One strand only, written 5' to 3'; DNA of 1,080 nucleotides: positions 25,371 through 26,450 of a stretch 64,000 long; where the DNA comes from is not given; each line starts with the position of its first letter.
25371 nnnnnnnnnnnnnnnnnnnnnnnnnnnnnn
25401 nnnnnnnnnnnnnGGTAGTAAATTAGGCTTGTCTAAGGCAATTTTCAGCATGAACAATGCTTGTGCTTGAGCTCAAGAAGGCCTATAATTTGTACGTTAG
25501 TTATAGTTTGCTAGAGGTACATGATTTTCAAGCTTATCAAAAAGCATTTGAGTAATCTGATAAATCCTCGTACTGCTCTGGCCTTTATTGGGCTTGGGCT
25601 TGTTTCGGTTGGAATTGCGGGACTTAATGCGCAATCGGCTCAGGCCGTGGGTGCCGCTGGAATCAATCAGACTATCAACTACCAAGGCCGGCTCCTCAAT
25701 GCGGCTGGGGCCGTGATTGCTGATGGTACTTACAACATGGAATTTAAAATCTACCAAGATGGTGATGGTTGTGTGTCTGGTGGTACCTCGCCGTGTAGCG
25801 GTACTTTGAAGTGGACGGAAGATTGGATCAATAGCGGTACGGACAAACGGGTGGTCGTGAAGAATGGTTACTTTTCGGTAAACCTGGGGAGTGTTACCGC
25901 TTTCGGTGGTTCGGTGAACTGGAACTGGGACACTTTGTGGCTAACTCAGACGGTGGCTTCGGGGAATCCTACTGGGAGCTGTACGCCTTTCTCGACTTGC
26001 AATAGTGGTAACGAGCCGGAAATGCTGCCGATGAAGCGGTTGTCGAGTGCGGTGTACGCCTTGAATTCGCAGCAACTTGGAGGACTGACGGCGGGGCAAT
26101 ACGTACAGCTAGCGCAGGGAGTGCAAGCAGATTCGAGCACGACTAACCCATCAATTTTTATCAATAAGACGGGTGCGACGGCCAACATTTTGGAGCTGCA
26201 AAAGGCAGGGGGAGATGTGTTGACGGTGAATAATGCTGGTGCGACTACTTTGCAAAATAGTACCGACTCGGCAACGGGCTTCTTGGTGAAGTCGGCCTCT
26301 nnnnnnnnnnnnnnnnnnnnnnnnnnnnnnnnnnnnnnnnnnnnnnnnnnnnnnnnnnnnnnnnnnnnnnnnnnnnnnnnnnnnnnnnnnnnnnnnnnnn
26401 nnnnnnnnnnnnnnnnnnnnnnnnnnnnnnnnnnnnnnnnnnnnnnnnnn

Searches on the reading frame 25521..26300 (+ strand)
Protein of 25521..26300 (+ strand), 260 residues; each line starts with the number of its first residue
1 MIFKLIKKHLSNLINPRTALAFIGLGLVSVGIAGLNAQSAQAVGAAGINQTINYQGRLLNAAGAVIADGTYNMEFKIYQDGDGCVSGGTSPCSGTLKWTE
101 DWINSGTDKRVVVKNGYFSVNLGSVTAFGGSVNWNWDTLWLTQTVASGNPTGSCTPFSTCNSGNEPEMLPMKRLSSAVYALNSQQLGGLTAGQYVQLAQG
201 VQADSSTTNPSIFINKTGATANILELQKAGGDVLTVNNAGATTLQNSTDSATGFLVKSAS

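Call 101: search_solved_structures(query=A8, max_evalue=1)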
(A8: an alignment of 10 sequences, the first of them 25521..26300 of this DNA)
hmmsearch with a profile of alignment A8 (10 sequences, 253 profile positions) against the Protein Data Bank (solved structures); distinct sequences matched with E-value up to 1: 2.
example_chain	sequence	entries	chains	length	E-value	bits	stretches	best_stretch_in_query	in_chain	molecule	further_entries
3sz6_A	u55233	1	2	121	0.21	14.2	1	65-120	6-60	Conserved domain protein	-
3sik_A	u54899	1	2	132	0.22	14.2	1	63-120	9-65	Conserved domain protein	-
